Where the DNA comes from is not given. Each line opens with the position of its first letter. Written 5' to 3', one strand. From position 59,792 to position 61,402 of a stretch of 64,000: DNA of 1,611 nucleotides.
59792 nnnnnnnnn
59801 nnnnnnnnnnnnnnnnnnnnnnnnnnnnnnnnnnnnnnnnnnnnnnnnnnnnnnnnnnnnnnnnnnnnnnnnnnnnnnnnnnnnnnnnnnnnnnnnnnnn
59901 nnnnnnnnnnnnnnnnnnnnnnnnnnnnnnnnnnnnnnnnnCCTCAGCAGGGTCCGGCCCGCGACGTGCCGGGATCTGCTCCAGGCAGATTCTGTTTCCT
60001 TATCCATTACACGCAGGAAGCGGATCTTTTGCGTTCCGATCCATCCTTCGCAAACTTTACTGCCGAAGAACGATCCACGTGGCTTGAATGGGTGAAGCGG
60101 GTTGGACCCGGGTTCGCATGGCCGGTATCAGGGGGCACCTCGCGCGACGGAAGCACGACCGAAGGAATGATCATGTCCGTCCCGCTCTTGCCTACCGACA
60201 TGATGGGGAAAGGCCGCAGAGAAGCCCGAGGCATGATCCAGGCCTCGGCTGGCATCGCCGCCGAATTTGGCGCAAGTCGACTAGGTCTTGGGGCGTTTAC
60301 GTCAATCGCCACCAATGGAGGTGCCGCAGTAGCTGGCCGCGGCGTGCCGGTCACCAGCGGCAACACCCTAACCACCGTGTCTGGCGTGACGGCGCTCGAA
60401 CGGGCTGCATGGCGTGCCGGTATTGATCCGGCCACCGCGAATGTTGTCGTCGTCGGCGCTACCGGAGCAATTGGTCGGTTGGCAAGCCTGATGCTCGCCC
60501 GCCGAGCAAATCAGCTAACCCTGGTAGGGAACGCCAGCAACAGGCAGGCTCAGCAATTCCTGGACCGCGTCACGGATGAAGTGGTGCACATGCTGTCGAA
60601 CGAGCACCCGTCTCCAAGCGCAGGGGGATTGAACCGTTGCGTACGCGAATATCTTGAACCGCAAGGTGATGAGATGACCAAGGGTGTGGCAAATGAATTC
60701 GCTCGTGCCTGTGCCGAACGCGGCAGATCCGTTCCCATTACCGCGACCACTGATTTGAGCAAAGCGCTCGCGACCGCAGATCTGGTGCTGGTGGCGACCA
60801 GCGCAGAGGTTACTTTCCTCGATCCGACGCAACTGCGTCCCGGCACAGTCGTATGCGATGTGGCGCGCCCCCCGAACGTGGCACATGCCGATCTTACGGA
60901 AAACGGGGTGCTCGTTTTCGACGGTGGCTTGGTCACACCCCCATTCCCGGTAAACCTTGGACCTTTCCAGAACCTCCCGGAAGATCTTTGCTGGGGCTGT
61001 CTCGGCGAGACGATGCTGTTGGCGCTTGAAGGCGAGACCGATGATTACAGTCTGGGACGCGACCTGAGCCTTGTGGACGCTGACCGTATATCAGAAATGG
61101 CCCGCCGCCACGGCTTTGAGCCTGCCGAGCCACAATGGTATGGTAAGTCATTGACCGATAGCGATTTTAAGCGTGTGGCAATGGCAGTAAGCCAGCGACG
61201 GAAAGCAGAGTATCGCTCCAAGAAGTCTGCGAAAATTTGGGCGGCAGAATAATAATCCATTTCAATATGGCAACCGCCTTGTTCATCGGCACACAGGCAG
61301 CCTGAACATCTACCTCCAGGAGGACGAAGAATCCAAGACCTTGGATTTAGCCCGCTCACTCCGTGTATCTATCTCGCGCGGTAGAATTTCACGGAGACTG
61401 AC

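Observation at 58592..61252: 886-aa fusion of a class-III aminotransferase with an acyl-ACP-reductase-like domain: predicted thioester -> aldehyde -> primary-amine module beside the exosortase substrate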

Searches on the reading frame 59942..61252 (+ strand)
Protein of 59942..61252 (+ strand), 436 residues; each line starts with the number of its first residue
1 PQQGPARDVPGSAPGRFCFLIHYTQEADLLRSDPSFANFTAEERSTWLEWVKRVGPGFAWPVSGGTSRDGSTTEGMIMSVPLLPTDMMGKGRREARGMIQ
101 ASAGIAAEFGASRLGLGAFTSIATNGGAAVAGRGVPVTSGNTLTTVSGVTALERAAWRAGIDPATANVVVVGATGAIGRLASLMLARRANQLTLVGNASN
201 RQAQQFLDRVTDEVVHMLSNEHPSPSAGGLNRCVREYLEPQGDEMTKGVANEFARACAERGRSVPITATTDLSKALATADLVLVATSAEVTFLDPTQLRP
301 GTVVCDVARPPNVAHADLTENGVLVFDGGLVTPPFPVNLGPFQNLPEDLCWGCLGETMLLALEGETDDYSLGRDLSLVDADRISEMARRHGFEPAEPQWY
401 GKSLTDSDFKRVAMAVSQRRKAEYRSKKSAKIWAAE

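Call 5: search_protein_families(library=ncbifam, proteins=[window:59942-61252:+], max_evalue=1)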
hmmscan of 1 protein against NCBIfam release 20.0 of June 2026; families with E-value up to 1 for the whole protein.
window:59942-61252:+ (436 aa): 27 families (the best 25 are shown)
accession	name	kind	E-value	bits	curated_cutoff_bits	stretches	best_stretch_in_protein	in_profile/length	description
NF053554.1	prodigi_MAP_PigE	equivalog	1.4e-51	175.8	850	2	266-428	206-369/837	prodigiosin MAP biosynthesis aminotransferase PigE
TIGR04058.1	AcACP_reductase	equivalog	1e-19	71.1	449.7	2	270-394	207-336/339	long-chain acyl-[acyl-carrier-protein] reductase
NF010789.1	PRK14193.1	equivalog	9.3e-07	28.3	401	2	147-200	142-192/281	bifunctional methylenetetrahydrofolate dehydrogenase/methenyltetrahydrofolate cyclohydrolase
NF000744.0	PRK00045.1-3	equivalog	1.4e-05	24.2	429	2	249-327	221-306/447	glutamyl-tRNA reductase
TIGR03944.1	dehyd_SbnB_fam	equivalog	3.5e-05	23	326.9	1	250-307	171-228/327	2,3-diaminopropionate biosynthesis protein SbnB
TIGR01035.1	hemA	equivalog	5.7e-05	22.2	209.55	2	265-325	230-294/416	glutamyl-tRNA reductase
TIGR02823.1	oxido_YhdH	subfamily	0.00057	18.8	297.25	1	147-209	132-188/324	acrylyl-CoA reductase family protein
NF051456.1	acrylyl_AcuI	equivalog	0.00059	18.8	440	1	144-207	130-187/325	acrylyl-CoA reductase (NADPH)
NF009466.0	PRK12826.1-2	subfamily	0.0035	16.8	222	1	166-215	4-53/248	3-oxoacyl-ACP reductase FabG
NF008058.0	PRK10792.1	equivalog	0.0036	16.3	355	1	267-307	191-230/285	bifunctional methylenetetrahydrofolate dehydrogenase/methenyltetrahydrofolate cyclohydrolase FolD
NF010765.0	PRK14168.1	equivalog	0.0041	16.4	501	1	156-189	152-185/297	bifunctional methylenetetrahydrofolate dehydrogenase/methenyltetrahydrofolate cyclohydrolase FolD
NF010781.0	PRK14184.1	equivalog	0.006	15.7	438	1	264-308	190-233/286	bifunctional 5,10-methylene-tetrahydrofolate dehydrogenase/ 5,10-methylene-tetrahydrofolate cyclohydrolase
NF010786.0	PRK14189.1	subfamily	0.0072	15.4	421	1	267-308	190-230/285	bifunctional methylenetetrahydrofolate dehydrogenase/methenyltetrahydrofolate cyclohydrolase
NF010770.0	PRK14173.1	equivalog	0.0098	15.2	411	1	267-308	187-227/287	bifunctional 5,10-methylene-tetrahydrofolate dehydrogenase/ 5,10-methylene-tetrahydrofolate cyclohydrolase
NF010766.0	PRK14169.1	equivalog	0.017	14.6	450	1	145-193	140-185/283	bifunctional methylenetetrahydrofolate dehydrogenase/methenyltetrahydrofolate cyclohydrolase FolD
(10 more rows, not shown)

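Call 6: search_solved_structures(query=window:59942-61252:+, max_evalue=1, show_alignments=3)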
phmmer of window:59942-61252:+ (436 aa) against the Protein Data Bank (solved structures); distinct sequences matched with E-value up to 1: 12.
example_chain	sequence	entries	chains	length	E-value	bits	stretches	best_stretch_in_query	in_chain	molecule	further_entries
4ppm_A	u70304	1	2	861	8.4e-34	120.5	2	65-214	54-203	Aminotransferase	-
6jzu_A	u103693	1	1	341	3.1e-15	59.4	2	271-395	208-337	Long-chain acyl-[acyl-carrier-protein] reductase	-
6jzq_A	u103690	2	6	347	3.1e-15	59.4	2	272-395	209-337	Long-chain acyl-[acyl-carrier-protein] reductase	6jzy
6jzz_A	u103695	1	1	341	7.7e-14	54.8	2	271-395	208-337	Long-chain acyl-[acyl-carrier-protein] reductase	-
3oj0_A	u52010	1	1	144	0.0052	19.1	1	246-316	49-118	Glutamyl-tRNA reductase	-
1tt7_A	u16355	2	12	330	0.0063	18.8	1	156-211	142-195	YHFP | hypothetical protein yhfP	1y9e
1xa0_A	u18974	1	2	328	0.2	13.9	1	149-192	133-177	Putative NADPH Dependent oxidoreductases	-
9xzp_A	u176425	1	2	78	0.25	13.6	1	167-201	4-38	De novo protein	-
7yca_G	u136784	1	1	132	0.27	13.4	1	109-189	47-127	PsaG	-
8bcv_G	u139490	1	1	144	0.28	13.4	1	93-188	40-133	Photosystem I reaction center subunit V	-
6zzx_G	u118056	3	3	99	0.67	12.1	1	113-186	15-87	Photosystem I reaction center subunit chloroplastic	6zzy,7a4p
9kqp_D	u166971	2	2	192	0.71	12.1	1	130-182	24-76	Photosystem I reaction center subunit II, chloroplastic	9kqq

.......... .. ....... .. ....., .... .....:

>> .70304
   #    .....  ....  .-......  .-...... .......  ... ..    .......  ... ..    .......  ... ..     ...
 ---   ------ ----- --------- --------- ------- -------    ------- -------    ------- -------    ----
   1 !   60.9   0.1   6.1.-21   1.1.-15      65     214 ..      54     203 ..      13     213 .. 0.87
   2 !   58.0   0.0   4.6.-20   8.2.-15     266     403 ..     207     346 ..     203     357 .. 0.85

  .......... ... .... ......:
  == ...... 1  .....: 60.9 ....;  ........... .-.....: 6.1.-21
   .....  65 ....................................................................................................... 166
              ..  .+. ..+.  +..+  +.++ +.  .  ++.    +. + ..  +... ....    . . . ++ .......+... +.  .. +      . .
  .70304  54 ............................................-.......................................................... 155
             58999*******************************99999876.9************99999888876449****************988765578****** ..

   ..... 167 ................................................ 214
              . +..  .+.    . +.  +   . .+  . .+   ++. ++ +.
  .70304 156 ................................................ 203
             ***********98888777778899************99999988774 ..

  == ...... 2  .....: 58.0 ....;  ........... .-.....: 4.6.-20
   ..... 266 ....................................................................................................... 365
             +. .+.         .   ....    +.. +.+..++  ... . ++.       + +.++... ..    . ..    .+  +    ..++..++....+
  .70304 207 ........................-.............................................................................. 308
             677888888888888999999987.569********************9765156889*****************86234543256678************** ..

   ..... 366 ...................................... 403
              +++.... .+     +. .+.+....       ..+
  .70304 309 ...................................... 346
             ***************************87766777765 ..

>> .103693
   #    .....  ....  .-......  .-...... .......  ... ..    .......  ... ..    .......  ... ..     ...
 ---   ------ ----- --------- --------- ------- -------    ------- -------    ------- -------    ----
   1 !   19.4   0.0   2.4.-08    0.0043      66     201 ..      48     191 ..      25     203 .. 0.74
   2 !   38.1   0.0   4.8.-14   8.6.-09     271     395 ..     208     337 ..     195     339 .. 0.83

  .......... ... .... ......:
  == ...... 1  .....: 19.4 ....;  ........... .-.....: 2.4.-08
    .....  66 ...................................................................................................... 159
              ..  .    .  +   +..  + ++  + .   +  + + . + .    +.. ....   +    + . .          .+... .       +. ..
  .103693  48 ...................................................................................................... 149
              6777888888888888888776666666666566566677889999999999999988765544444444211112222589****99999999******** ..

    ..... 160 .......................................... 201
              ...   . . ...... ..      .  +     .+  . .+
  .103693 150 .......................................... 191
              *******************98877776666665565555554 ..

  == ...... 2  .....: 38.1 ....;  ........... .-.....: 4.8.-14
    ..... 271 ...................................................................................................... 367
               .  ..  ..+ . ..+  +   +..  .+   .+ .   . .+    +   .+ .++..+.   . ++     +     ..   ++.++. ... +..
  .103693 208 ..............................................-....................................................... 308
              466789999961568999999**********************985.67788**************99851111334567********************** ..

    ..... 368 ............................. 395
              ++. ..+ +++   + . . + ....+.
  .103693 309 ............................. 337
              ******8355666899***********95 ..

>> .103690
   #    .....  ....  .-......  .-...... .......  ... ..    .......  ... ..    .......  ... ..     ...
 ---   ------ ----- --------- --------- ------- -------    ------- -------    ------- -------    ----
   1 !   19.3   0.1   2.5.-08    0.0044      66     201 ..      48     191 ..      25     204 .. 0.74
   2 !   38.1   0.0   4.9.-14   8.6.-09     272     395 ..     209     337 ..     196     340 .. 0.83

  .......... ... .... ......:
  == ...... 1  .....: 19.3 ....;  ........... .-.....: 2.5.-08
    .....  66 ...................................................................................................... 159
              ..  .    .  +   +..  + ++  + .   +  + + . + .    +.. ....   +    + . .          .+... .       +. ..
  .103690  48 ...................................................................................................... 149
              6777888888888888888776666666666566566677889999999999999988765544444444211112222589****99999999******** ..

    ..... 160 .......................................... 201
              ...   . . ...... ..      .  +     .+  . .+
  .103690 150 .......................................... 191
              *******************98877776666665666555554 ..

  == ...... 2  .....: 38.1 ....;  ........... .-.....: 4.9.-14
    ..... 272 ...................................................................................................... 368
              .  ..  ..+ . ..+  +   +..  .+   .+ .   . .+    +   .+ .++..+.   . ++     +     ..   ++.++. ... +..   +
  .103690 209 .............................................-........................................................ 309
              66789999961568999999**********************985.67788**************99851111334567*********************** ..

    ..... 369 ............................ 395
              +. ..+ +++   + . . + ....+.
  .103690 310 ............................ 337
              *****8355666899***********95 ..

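Call 31: search_protein_representatives(protein=window:59942-61252:+)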
Query: 436 residues. Proteins with E-value up to 0.001 (for the whole library): 2433; up to 1e-10: 1624; up to 1e-30: 275. The best 150 are listed.
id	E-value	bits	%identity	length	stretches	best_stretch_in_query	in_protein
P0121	2.5e-129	448.5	55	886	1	9-422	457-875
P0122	1.6e-125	435.9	65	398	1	94-415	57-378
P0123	6.2e-104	364.8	56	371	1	80-420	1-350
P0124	8.3e-101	354.5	46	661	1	15-414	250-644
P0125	8.3e-95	334.7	48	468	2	14-228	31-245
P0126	3.6e-93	329.4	48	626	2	12-213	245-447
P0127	9.0e-92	324.7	47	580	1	15-403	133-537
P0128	8.9e-89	314.9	46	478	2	11-216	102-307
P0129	2.1e-83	297.2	58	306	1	135-402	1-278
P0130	4.5e-80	286.2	51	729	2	1-191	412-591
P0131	3.6e-74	266.7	39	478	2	12-220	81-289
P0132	5.5e-70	253.0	41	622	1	16-398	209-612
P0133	1.7e-67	244.7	38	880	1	10-398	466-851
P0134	4.5e-67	243.4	45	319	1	131-429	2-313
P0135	3.7e-64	233.8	40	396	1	12-339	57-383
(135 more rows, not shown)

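Call 35: find_related_loci(query=A1, collection=genome_contigs, flank=10000)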
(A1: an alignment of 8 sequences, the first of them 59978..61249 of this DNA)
Query A1 (424 aa) in genome_contigs; peptide patterns used: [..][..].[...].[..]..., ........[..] (x = any residue, [..] = any of these).
345 stretches matched a pattern; 301 encode a relative of the query (tblastn E <= 1e-3); the best 80 are kept; 80 distinct loci.
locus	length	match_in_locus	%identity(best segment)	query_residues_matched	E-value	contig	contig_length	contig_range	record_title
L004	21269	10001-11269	81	2-424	0e+0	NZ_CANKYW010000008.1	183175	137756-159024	Uncultured Marivita sp. isolate 3-2007-G.fasta NODE_8, whole genome shotgun sequence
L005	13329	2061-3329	82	2-424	0e+0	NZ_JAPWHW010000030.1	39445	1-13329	Roseovarius sp. ZX-A-9 NODE_30_length_39445_cov_185.036502, whole genome shotgun sequence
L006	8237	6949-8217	80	2-424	0e+0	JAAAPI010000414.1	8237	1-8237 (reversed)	MAG: Verrucomicrobia bacterium isolate GSL.Bin9 NODE_7047_length_8237_cov_0.460325, whole genome shotgun sequence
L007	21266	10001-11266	78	3-424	0e+0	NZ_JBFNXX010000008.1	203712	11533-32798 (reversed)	Sulfitobacter sediminis strain MJW-29 NODE_8_length_203712_cov_716.731500, whole genome shotgun sequence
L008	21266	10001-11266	78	3-424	0e+0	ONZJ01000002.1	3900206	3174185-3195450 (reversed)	Rhodobacteraceae bacterium EL129 isolate unclassified Rhodobacteraceae strain EL129 genome assembly, contig: Contig_19,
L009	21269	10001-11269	77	2-424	0e+0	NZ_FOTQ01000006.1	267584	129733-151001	Shimia aestuarii strain DSM 15283, whole genome shotgun sequence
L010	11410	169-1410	75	2-415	0e+0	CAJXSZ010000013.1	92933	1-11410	MAG TPA_asm: uncultured Sulfitobacter sp. isolate SRR3933267_bin.14_MetaBAT_v2.12.1_MAG genome assembly, contig: NODE_49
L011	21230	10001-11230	75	2-411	0e+0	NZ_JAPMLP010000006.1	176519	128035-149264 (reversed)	Sulfitobacter sp. F26169L scaffold6_size176519, whole genome shotgun sequence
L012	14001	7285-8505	76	2-408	0e+0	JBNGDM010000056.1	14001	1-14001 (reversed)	MAG: Rhodovulum sp. isolate E05-029 bin61_SPAdes_re-assembly_contigs.fa-56, whole genome shotgun sequence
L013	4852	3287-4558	71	1-424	0e+0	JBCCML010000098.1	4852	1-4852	MAG: Pseudomonadota bacterium isolate P01_C01_bin.51 k141_1052897_length_4852_cov_54.0410, whole genome shotgun sequence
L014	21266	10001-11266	71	2-424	0e+0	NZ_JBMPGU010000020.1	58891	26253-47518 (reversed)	Thalassococcus sp. BH17M4-6 Scaffold20, whole genome shotgun sequence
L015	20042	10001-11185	71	2-397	0e+0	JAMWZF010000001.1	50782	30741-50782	MAG: Rhodobacteraceae bacterium isolate MSM12 MSM12_1, whole genome shotgun sequence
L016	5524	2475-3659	69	3-397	0e+0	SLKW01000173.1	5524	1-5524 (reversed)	MAG: Rhodobacteraceae bacterium isolate CSSed165cm_288 CSSed16-5cm-73582, whole genome shotgun sequence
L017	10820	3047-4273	68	3-413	2e-178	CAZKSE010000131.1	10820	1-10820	MAG TPA_asm: uncultured Rhodobacter sp. isolate binchicken_co324_41 genome assembly, contig: NODE_1853_length_10820_cov_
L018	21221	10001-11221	66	1-407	7e-176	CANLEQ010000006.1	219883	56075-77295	uncultured Rhodobacteraceae bacterium isolate 2-511A.fasta genome assembly, contig: NODE_6, whole genome shotgun sequenc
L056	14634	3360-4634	32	4-411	9e-62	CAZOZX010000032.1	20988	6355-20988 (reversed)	MAG TPA_asm: uncultured Syntrophomonas sp. isolate binchicken_co22_235 genome assembly, contig: NODE_2700_length_20988_c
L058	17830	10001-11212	35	3-385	1e-58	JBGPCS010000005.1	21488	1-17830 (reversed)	MAG: Sulfurifustaceae bacterium isolate OBJ_0618_050_43 k141_13342_length_21488_cov_8.0000, whole genome shotgun sequenc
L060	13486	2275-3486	30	5-384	3e-53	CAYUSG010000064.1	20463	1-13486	MAG TPA_asm: uncultured Paenibacillaceae bacterium isolate SRP144015_co1_20 genome assembly, contig: NODE_1313_length_20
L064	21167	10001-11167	35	15-399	7e-50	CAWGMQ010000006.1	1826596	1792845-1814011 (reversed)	MAG: uncultured Planctomycetota bacterium isolate MFD09567.bin.1.13 genome assembly, contig: contig_20, whole genome sho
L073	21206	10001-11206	32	3-381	1e-47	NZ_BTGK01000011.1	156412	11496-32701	Pseudoalteromonas sp. MTN2-4 Contig11, whole genome shotgun sequence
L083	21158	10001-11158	35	4-394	9e-47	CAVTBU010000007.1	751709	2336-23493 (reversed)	MAG: Pirellulales bacterium isolate MFD02416.bin.1.42 genome assembly, contig: contig_39433, whole genome shotgun sequen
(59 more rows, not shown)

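Call 50: search_protein_families(library=pfam, proteins=[L073:5393-6559:+, L073:6855-8027:+, L073:8061-8528:+, L073:11223-12059:+, L073:12441-13793:+, L073:13802-14737:+, L073:14747-15754:+, L073:15738-16784:+, L073:16772-17953:+, L073:18007-20343:+], max_evalue=0.00001)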
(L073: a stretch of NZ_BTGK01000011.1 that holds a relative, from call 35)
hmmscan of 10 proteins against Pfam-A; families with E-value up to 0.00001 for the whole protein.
L073:5393-6559:+ (388 aa): 1 family
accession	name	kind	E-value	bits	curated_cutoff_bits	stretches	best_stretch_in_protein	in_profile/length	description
PF00266.25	Aminotran_5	-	6.7e-69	233.1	21.5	1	8-375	2-371/371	Aminotransferase class-V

L073:6855-8027:+ (390 aa): 2 families
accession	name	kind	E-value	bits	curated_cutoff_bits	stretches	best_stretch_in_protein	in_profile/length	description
PF00899.27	ThiF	-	3.5e-83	278.8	28.1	1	135-371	1-238/238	ThiF family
PF00581.25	Rhodanese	-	4e-17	63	22.2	1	24-116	1-101/102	Rhodanese-like domain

L073:8061-8528:+ (155 aa): 0 families

L073:11223-12059:+ (278 aa): 1 family
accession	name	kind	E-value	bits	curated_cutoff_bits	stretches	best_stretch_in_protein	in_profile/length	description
PF04116.19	FA_hydroxylase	-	2e-08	35.2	31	1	88-230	3-132/132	Fatty acid hydroxylase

L073:12441-13793:+ (450 aa): 1 family
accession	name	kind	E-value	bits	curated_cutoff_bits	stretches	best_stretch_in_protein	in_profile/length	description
PF13520.12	AA_permease_2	-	2.7e-21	76.5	27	1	52-434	31-406/427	Amino acid permease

L073:13802-14737:+ (311 aa): 1 family
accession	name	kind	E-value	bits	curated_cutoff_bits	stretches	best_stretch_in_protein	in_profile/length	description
PF00268.27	Ribonuc_red_sm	-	5.2e-07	29.8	33.6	1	72-253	49-236/281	Ribonucleotide reductase, small chain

L073:14747-15754:+ (335 aa): 1 family
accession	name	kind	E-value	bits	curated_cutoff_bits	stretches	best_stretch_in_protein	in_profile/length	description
PF00111.32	Fer2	-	1.2e-16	60.8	21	1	22-95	5-77/77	2Fe-2S iron-sulfur cluster binding domain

L073:15738-16784:+ (348 aa): 3 families
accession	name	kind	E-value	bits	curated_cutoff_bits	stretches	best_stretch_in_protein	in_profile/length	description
PF00561.26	Abhydrolase_1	-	3.1e-14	53.7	25.8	1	111-222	1-105/245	alpha/beta hydrolase fold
PF12697.13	Abhydrolase_6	-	7e-12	46.9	26.3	1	113-230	1-105/217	Alpha/beta hydrolase family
PF12146.15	Hydrolase_4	-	3.6e-11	43.3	27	1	111-219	5-109/239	Serine aminopeptidase, S33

L073:16772-17953:+ (393 aa): 1 family
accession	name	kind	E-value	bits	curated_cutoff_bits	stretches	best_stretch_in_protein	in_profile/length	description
PF00487.30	FA_desaturase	-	1.3e-23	84.5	29.7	1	123-322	8-231/253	Fatty acid desaturase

L073:18007-20343:+ (778 aa): 2 families
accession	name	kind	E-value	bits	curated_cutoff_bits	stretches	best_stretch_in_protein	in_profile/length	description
PF03176.21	MMPL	-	2e-29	103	20.5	2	125-375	70-302/333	MMPL family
PF00873.25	ACR_tran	-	1.1e-10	40.4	28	1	216-371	857-1016/1021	AcrB/AcrD/AcrF family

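Call 67: search_dna_similar(query=window:59978-61249:+, collection=plasmids, mode=protein, max_evalue=1e-20, max_rows=30)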
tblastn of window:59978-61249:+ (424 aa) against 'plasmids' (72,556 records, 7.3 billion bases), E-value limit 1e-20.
Records with a match: 4; places in all: 4; records where one place covers at least 80% of the query: 4.
Best place of each record, by identity: <60% 4.
By first word of the organism name: Haematobacter 1; Pseudorhodobacter 1; Rhodovulum 1; Paraburkholderia 1.
By predicted mobility (MOB-suite, as given by PLSDB): non-mobilizable 3; mobilizable 1.
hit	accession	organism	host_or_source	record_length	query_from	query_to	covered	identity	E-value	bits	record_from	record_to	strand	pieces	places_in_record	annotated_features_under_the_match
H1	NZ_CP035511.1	Haematobacter massiliensis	single cell,human skin swab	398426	2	413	97%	52.0%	9e-99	330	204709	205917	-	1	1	aminotransferase class III-fold pyridoxal phosphate-dependent enzyme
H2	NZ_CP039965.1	Pseudorhodobacter turbinis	single bacterial isolate,Turban shell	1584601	3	408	96%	50.0%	1e-100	335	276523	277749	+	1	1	record has no annotation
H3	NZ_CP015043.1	Rhodovulum sp. P5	cell culture,shallow-sea hydrothermal ...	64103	2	417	98%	48.4%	8e-96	322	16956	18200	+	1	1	aminotransferase class III-fold pyridoxal phosphate-dependent enzyme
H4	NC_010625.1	Paraburkholderia phymatum STM815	-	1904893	4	399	93%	33.2%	2e-32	137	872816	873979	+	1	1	record has no annotation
